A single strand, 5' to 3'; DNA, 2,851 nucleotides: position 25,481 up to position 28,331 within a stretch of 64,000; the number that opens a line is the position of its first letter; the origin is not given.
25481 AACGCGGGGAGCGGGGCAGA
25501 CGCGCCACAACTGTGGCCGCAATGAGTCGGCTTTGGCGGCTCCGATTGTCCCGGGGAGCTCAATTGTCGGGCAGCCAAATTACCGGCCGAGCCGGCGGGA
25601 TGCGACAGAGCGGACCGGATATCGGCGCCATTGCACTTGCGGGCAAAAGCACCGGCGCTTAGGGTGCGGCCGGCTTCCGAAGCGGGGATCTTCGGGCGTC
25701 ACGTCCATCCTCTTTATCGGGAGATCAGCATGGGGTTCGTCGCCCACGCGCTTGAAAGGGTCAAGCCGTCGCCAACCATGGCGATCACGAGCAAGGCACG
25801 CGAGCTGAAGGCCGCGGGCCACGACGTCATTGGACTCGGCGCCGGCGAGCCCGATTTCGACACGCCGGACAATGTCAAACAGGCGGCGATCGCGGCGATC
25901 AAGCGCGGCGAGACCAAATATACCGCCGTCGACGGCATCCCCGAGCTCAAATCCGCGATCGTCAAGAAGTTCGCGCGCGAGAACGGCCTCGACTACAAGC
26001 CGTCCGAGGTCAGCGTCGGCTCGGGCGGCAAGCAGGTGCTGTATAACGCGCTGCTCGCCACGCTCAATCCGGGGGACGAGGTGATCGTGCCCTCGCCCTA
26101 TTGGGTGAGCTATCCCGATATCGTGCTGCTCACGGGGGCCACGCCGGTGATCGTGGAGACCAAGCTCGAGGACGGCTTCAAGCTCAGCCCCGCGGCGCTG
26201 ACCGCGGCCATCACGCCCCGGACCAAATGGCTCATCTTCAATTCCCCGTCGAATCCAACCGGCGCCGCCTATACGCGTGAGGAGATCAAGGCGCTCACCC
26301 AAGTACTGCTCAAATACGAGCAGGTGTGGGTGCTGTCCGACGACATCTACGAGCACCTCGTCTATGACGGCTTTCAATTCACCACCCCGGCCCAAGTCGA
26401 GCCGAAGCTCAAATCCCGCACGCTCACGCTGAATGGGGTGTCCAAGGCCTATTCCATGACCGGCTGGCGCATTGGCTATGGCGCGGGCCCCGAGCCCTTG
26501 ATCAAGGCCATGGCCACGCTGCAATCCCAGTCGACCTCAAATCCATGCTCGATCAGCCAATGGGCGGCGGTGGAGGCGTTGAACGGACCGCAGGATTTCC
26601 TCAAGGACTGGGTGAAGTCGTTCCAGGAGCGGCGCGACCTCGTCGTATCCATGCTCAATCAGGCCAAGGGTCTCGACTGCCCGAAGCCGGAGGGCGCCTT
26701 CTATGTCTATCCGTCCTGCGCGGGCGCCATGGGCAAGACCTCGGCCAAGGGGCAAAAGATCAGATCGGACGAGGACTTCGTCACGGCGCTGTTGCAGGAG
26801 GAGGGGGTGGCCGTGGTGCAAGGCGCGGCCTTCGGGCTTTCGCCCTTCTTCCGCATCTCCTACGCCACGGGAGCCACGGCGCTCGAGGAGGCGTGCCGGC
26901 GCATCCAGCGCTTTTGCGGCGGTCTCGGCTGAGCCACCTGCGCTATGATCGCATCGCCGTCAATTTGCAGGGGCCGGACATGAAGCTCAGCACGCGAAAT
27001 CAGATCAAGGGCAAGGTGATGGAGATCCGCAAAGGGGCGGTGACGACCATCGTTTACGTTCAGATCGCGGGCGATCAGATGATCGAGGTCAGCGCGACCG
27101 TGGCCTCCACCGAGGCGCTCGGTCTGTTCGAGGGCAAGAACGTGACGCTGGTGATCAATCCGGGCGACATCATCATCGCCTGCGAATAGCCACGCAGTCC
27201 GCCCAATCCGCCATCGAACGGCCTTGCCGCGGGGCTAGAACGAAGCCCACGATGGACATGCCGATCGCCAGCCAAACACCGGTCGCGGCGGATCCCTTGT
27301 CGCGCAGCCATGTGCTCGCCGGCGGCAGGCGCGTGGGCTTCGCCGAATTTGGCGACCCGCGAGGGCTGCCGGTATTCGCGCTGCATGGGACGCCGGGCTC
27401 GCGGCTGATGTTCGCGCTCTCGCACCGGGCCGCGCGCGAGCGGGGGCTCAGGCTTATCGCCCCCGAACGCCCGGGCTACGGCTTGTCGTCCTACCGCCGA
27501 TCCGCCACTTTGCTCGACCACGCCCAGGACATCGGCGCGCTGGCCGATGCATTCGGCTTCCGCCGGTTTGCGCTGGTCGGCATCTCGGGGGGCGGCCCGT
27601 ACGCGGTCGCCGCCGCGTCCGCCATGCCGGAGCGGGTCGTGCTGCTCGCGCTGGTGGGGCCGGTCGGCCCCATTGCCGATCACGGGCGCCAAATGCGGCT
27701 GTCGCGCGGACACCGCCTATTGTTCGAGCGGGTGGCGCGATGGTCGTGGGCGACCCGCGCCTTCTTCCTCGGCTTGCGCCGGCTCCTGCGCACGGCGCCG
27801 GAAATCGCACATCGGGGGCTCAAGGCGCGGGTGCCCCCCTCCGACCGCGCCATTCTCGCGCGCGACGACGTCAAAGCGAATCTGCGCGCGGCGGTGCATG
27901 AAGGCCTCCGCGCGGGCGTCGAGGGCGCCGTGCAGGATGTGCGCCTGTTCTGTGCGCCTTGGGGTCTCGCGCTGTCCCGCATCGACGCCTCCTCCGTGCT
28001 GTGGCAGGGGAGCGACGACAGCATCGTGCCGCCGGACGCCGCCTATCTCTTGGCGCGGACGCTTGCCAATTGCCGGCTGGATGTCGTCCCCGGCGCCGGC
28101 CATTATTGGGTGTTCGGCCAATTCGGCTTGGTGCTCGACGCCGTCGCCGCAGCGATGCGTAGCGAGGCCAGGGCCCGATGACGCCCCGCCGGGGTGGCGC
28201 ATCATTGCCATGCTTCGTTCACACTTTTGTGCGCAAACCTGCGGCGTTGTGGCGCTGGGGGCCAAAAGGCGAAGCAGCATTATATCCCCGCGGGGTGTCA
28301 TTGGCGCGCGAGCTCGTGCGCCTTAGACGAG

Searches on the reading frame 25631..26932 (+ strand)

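Call 62: search_protein_families(library=pfam, proteins=[window:25631-26932:+], max_evalue=0.0001)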
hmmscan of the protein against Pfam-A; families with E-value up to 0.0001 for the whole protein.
window:25631-26932:+ (433 aa): 2 families
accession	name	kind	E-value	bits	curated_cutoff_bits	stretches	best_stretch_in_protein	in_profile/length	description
PF00155.27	Aminotran_1_2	-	3.6e-85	286.8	19.7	1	65-425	2-361/361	Aminotransferase class I and II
PF01041.23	DegT_DnrJ_EryC1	-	2.3e-09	37.4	19.8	1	127-202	43-117/360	DegT/DnrJ/EryC1/StrS aminotransferase family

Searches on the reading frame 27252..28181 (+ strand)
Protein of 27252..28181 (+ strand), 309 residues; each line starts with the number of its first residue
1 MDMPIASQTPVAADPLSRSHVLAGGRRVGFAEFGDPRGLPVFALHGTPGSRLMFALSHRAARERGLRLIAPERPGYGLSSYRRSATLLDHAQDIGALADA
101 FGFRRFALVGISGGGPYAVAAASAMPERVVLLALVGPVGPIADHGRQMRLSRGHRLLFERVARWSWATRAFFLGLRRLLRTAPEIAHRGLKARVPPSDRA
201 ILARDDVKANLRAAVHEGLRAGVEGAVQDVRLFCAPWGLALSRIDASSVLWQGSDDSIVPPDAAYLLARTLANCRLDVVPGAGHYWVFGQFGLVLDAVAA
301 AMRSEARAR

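Call 62: search_protein_families(library=pfam, proteins=[window:27252-28181:+], max_evalue=0.0001)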
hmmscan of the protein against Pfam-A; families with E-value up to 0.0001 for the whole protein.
window:27252-28181:+ (309 aa): 3 families
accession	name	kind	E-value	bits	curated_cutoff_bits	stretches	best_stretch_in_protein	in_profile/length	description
PF00561.26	Abhydrolase_1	-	5.6e-17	62.7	25.8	1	40-285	2-239/245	alpha/beta hydrolase fold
PF12697.13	Abhydrolase_6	-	3e-14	54.6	26.3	1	43-288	3-207/217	Alpha/beta hydrolase family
PF12146.15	Hydrolase_4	-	2.3e-06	27.6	27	1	41-285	7-233/239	Serine aminopeptidase, S33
